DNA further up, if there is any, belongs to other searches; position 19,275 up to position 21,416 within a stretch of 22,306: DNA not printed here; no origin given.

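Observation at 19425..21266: AT-rich single-polypeptide nuclease-helicase fusion: candidate stand-alone defence gene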

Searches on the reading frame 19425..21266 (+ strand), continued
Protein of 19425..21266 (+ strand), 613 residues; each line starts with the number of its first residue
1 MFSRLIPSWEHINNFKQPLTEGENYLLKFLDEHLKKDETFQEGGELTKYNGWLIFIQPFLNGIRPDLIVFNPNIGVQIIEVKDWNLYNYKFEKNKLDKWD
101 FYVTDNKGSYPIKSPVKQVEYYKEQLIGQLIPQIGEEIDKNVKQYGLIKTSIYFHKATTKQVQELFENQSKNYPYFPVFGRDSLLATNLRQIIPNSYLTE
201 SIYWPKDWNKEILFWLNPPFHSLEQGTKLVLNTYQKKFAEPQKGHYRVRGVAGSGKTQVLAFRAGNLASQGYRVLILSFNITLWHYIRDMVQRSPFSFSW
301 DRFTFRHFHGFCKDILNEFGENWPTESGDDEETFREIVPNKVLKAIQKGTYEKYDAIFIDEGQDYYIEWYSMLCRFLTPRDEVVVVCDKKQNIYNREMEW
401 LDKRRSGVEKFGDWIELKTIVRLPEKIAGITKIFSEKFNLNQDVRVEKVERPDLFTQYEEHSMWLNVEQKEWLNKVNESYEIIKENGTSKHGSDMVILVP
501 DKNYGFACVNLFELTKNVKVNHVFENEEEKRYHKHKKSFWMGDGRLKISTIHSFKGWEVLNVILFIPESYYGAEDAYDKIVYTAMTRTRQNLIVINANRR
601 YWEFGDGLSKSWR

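Call 47: find_encoding_contigs(protein=P0033, flank=10000, max_places=2)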
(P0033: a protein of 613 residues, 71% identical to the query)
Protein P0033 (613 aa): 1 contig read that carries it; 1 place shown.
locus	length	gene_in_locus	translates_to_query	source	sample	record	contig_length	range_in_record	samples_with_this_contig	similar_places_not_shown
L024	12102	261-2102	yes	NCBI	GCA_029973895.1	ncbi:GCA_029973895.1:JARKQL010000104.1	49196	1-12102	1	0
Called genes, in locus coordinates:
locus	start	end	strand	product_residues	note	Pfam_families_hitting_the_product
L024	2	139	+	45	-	?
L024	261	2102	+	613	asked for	PF01443:Viral_helicase1 (faint), PF00580:UvrD-helicase (weak), PF13245:AAA_19 (weak), PF13538:UvrD_C_2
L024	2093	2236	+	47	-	-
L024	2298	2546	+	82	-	-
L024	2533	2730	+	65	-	-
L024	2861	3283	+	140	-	-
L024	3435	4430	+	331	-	-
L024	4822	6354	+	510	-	PF12161:HsdM_N, PF02384:N6_Mtase, PF05175:MTS (weak)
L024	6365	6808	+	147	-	-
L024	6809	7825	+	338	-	PF16289:PIN_12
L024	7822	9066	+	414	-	PF01420:Methylase_S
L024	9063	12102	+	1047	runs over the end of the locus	PF04313:HSDR_N, PF00270:DEAD (faint), PF04851:ResIII, PF18766:SWI2_SNF2, PF22679:T1R_D3-like, PF11867:T1RH-like_C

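Call 49: predict_structure(alignment_id=A1)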
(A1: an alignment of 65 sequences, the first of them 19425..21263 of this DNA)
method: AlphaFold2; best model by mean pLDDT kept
length: 613 residues; sequences in the alignment: 65
mean_pLDDT: 85.2   pTM: 0.79
mean pLDDT of the five models: 85.2, 81.5, 81.4, 80.6, 79.4
residues with pLDDT >= 90: 261; 70-90: 290; 50-70: 53; < 50: 9
segments of 3 or more residues with pLDDT < 50: 219-225
pLDDT, mean of each block of 10 residues (from residue 1): 84 79 96 94 87 89 86 94 92 85 88 89 83 76 79 96 88 87 95 91 85 73 54 83 90 82 92 91 75 82 86 89 69 88 89 94 91 95 91 85 80 77 78 88 58 59 94 96 89 91 93 90 74 60 80 84 95 89 90 96 92 83
secondary structure, 60 per line:
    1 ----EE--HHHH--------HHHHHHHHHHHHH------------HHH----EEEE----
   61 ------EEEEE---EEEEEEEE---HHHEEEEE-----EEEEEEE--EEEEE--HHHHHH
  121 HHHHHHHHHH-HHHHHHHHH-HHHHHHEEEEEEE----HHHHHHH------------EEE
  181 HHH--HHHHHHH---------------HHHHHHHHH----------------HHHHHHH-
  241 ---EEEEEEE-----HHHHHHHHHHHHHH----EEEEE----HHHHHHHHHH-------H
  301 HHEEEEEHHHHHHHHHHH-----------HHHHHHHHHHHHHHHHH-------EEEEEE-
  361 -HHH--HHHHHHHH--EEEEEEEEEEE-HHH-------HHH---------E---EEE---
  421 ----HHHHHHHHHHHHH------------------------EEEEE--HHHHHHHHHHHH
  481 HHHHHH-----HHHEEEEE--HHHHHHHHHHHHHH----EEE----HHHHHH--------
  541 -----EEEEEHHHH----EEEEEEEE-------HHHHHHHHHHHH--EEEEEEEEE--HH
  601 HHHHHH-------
elements in order: H9-12 H21-33 E53-56 E67-71 E75-82 E89-93 E99-105 E108-112 H115-130 H132-140 H142-147 E148-154 H159-165 E178-180 H186-192 H208-216 H233-239 E244-250 H256-269 E274-278 H283-292 E303-307 H308-318 H330-346 E354-359 H367-374 E377-387 E415-417 H425-437 E462-466 H469-486 E495-499 H502-515 E520-522 H527-532 E546-550 H551-554 E559-566 H574-585 E588-596 H599-606

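Call 51: fold_search(model_id=the predicted structure, library=pdb)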
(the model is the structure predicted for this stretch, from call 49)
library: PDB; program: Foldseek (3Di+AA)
matches with E <= 10: 1796; with E <= 0.001: 412
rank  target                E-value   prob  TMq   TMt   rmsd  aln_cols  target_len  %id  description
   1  7zel_A                4.6e-15  1.00  0.39  0.30  18.7       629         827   12  Human SLFN11 dimer apoenzyme (released 2022-09-28)
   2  7zep_A                3.1e-14  1.00  0.39  0.30  18.4       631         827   12  Human SLFN11 E209A dimer (released 2022-09-28)
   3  2is6_A                2.9e-13  1.00  0.45  0.43   8.0       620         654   13  Crystal structure of UvrD-DNA-ADPMgF3 ternary complex (released 2007-01-09)
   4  4c30_F                5.2e-13  1.00  0.46  0.45   6.9       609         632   13  Crystal structure of Deinococcus radiodurans UvrD in complex with DNA, form 2 (released 2013-10-30)
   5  2is6_B                6.2e-13  1.00  0.45  0.43   7.6       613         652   13  Crystal structure of UvrD-DNA-ADPMgF3 ternary complex (released 2007-01-09)
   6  2is1_B                1.4e-12  1.00  0.44  0.43   7.3       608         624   13  Crystal structure of UvrD-DNA-SO4 complex (released 2007-01-09)
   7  2is2_A                1.5e-12  1.00  0.42  0.40   8.4       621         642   13  Crystal structure of UvrD-DNA binary complex (released 2007-01-09)
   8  4c30_A                1.9e-12  1.00  0.47  0.46   6.3       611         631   13  Crystal structure of Deinococcus radiodurans UvrD in complex with DNA, form 2 (released 2013-10-30)
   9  2is1_A                3.1e-12  1.00  0.43  0.41   8.1       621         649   13  Crystal structure of UvrD-DNA-SO4 complex (released 2007-01-09)
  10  1qhg                  3.3e-12  1.00  0.42  0.41   8.8       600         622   13  STRUCTURE OF DNA HELICASE MUTANT WITH ADPNP (released 1999-07-13)
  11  2is4_B                3.7e-12  1.00  0.44  0.42   8.4       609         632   13  Crystal structure of UvrD-DNA-ADPNP ternary complex (released 2007-01-09)
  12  2xzl_A                6.9e-12  1.00  0.37  0.31  10.4       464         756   14  Upf1-RNA complex (released 2011-03-30)
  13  9dci_A                7.3e-12  1.00  0.43  0.37  10.2       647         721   12  Mycobacterium tuberculosis UvrD1 dimer: apo compact conformation. (released 2025-03-19)
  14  2xzo_A                7.3e-12  1.00  0.37  0.37  21.4       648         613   12  Upf1 helicase - RNA complex (released 2011-03-30)
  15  1pjr                  8.7e-12  1.00  0.43  0.42   8.3       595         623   13  STRUCTURE OF DNA HELICASE (released 1997-12-03)
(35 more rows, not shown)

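Call 55: search_solved_structures(query=A1, max_evalue=1, show_alignments=0)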
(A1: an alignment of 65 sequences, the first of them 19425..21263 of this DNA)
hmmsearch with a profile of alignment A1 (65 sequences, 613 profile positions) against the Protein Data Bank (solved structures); distinct sequences matched with E-value up to 1: 16.
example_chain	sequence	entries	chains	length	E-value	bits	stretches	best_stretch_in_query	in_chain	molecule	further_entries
1pjr_A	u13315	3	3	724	9.7e-09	37.6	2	229-317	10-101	PCRA | ATP-DEPENDENT HELICASE PCRA | HELICASE PCRA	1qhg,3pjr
8jqb_E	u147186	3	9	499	2.4e-08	36.4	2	544-611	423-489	Gabija protein GajB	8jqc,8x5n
8iud_A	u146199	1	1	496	2.9e-08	36.1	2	544-611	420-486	Gabija protein GajB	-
8sm3_B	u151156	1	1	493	4e-08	35.6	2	544-611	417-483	Gabija protein GajB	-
8j4t_G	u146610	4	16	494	4e-08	35.6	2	544-611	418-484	Gabija protein GajB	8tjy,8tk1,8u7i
2pjr_A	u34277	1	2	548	2.9e-07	32.8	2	229-317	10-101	PROTEIN (HELICASE PCRA)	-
3lfu_A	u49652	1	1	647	5.6e-06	28.5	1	348-434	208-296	DNA helicase II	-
2is1_A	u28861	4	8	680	6.9e-06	28.2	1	348-434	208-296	DNA helicase II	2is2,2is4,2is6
4c2u_A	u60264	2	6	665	9.5e-05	24.5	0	347-436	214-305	DNA HELICASE II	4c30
1qhh_A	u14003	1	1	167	0.00013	24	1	229-317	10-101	PROTEIN (PCRA (SUBUNIT))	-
4c2t_A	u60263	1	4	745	0.00018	23.5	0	347-436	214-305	DNA HELICASE II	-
1uaa_A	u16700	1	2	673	0.0005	22.1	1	344-395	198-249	PROTEIN (ATP-DEPENDENT DNA HELICASE REP.)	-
5nt7_B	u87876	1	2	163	0.3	12.9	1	484-574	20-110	ATP-dependent RNA helicase vasa, isoform A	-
1fuk_A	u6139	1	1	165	0.34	12.7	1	480-577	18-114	EUKARYOTIC INITIATION FACTOR 4A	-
1qhh_B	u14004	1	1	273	0.41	12.5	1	311-402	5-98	PROTEIN (PCRA (SUBUNIT))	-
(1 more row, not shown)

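Call 67: find_related_loci(query=A1, collection=viral_contigs, flank=8000)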
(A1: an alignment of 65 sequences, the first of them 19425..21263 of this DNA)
Query A1 (613 aa) in viral_contigs; peptide patterns used: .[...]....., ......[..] (x = any residue, [..] = any of these).
54 stretches matched a pattern; 6 encode a relative of the query (tblastn E <= 1e-3); 6 distinct loci.
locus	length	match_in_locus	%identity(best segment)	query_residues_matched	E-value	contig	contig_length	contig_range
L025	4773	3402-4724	31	2-450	1e-49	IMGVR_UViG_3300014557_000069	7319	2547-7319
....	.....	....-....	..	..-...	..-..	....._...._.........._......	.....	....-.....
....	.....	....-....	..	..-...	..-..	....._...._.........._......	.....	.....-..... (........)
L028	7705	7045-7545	30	244-395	1e-9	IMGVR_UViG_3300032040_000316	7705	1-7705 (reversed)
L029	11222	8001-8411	29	248-401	5e-9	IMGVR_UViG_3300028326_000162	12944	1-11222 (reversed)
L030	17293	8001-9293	24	241-598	9e-6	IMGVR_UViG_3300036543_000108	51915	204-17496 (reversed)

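Call 68: find_related_loci(query=A1, collection=metagenome_contigs, flank=6000)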
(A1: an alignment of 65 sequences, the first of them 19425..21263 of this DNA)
Query A1 (613 aa) in metagenome_contigs; peptide patterns used: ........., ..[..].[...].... (x = any residue, [..] = any of these).
600 stretches matched a pattern (row limit reached: there are more); 255 encode a relative of the query (tblastn E <= 1e-3); the best 80 are kept; 80 distinct loci.
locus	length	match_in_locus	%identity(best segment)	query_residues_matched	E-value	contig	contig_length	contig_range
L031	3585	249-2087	84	1-613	0e+0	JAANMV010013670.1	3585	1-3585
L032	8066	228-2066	83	1-613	0e+0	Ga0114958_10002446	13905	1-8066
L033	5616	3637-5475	82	1-613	0e+0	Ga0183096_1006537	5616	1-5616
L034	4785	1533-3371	83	1-613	0e+0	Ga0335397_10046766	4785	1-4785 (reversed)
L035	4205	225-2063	76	1-613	0e+0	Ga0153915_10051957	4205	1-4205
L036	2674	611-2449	75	1-613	0e+0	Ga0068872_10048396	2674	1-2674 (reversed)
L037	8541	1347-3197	68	2-612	0e+0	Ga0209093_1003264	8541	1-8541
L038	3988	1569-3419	67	2-612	0e+0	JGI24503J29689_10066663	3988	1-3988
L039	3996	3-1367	83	159-613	0e+0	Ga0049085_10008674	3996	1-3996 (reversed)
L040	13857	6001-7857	60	1-613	0e+0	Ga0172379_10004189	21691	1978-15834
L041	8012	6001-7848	62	1-613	0e+0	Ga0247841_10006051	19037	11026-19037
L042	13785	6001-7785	58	14-612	0e+0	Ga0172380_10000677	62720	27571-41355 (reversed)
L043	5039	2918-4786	55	1-612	0e+0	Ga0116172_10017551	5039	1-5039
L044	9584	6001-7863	55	1-613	0e+0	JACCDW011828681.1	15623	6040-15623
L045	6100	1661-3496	55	1-612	0e+0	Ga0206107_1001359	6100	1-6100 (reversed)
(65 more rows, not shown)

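Call 72: search_protein_families(library=pfam, alignment_id=A3, max_evalue=0.00001)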
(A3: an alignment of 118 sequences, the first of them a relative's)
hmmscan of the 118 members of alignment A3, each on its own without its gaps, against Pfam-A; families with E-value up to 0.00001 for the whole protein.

A. member 1, L031:2495-2800:+ (102 aa): 3 families
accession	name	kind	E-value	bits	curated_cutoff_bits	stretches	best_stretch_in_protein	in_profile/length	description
PF01381.28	HTH_3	-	9.9e-12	45.2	23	1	10-64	1-55/55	Helix-turn-helix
PF13560.12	HTH_31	-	2.7e-10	40.9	27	1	6-63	2-60/64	Helix-turn-helix domain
PF12844.13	HTH_19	-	5.7e-08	33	30.2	1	10-65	4-59/64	Helix-turn-helix domain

B. families by the number of members that match (of 118 scanned): 111 families (the first 25 are shown)
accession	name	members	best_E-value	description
PF04851.21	ResIII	4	3.9e-38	Type III restriction enzyme, res subunit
PF18766.7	SWI2_SNF2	3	1.9e-67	SWI2/SNF2 ATPase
PF04313.20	HSDR_N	3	6.3e-43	Type I restriction enzyme R protein N terminus (HSDR_N)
PF22679.2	T1R_D3-like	2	1.1e-60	Type I restriction enzyme subunit R domain 3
PF00072.30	Response_reg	2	8.7e-23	Response regulator receiver domain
PF00078.32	RVT_1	2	1.4e-22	Reverse transcriptase (RNA-dependent DNA polymerase)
PF13676.11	TIR_2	2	1.3e-19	TIR domain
PF13847.12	Methyltransf_31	2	1.2e-17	Methyltransferase domain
PF13175.12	AAA_15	2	2e-17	AAA ATPase domain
PF08241.18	Methyltransf_11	2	8.4e-16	Methyltransferase domain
PF13649.12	Methyltransf_25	2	1.7e-15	Methyltransferase domain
PF08242.18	Methyltransf_12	2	1e-13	Methyltransferase domain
PF20600.3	ExoX-like_C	2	2.6e-13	Exodeoxyribonuclease X-like C-terminal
PF13489.12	Methyltransf_23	2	7.8e-13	Methyltransferase domain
PF13304.12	AAA_21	2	4.5e-12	AAA domain, putative AbiEii toxin, Type IV TA system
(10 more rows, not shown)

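Call 73: search_protein_families(library=padloc, alignment_id=A3, max_evalue=1e-10)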
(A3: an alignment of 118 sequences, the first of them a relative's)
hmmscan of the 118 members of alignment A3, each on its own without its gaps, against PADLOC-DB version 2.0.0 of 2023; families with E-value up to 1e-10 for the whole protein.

A. member 1, L031:2495-2800:+ (102 aa): 1 family
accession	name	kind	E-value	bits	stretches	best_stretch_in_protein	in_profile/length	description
PDLC02926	HTH_VI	-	1.9e-12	45.3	1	5-84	1-78/92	-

B. families by the number of members that match (of 118 scanned): 167 families (the first 25 are shown)
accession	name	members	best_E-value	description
PDLC03048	REase_I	3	0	Type I restriction enzyme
PDLC03040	REase_I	2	3.8e-127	Type I restriction enzyme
PDLC02959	RT-Protease_XI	2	1.1e-108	single gene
PDLC02960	RT-Protease_XI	2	2.3e-107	single gene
PDLC02962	RT-TIR_XII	2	1.5e-100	single gene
PDLC02961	RT-TIR_XII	2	2.6e-100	single gene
PDLC02968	RT-Toprim_I-C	2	8.4e-93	single gene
PDLC02965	RT-Toprim_I-C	2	1.5e-92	single gene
PDLC03041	REase_I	2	2.5e-81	Type I restriction enzyme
PDLC02956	RT_XIII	2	7.1e-80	-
PDLC02967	RT-Toprim_I-C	2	1.2e-76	single gene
PDLC02966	RT-Toprim_I-C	2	2.3e-76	single gene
PDLC02963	RT-Toprim_I-C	2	1e-75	single gene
PDLC02964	RT-Toprim_I-C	2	9.6e-75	single gene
PDLC02946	RT_III-A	2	3.9e-71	-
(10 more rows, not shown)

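Call 77: search_protein_families(library=pfam, alignment_id=A4, max_evalue=0.00001)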
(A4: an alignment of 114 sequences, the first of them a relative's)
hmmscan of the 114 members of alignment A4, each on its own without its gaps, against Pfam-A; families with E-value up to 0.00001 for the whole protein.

A. member 1, L064:2186-3424:- (413 aa): 1 family
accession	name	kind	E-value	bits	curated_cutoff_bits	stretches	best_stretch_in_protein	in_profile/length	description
PF05559.16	DUF763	-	1e-118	396.7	35.5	1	6-316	2-319/319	Protein of unknown function (DUF763)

B. families by the number of members that match (of 114 scanned): 93 families (the first 25 are shown)
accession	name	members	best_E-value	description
PF13245.12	AAA_19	3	6.5e-19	AAA domain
PF00580.27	UvrD-helicase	2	7.7e-66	UvrD/REP helicase N-terminal domain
PF10923.14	BrxC_BrxD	2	3.9e-27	BREX system ATP-binding protein BrxC/D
PF00717.28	Peptidase_S24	2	6.3e-23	Peptidase S24-like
PF00271.37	Helicase_C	2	2.8e-19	Helicase conserved C-terminal domain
PF13086.12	AAA_11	2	7.1e-12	AAA domain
PF01850.27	PIN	2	1.7e-11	PIN domain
PF05099.18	TerB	2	2e-09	Tellurite resistance protein TerB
PF13538.12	UvrD_C_2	2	8.7e-07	UvrD-like helicase C-terminal domain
PF05559.16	DUF763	1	1e-118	Protein of unknown function (DUF763)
PF03308.22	MeaB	1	3.9e-100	Methylmalonyl Co-A mutase-associated GTPase MeaB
PF00152.25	tRNA-synt_2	1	2e-92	tRNA synthetases class II (D, K and N)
PF01207.24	Dus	1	7.4e-89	Dihydrouridine synthase (Dus)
PF13603.12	tRNA-synt_1_2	1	1e-78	Leucyl-tRNA synthetase, editing domain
PF20256.3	MoCoBD_2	1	1.9e-78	Molybdopterin cofactor-binding domain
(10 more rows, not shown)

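Call 80: search_protein_families(library=phrogs, proteins=[window:19425-21263:+], max_evalue=0.01)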
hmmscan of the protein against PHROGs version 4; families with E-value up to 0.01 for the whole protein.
window:19425-21263:+ (613 aa): 2 families
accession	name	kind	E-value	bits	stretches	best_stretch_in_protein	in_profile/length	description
phrog_1967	-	DNA, RNA and nucleotide metabolism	4.4e-22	79.5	3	229-320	151-241/776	DNA helicase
phrog_325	-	DNA, RNA and nucleotide metabolism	0.0001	21.7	0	218-273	466-521/986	Dda-like helicase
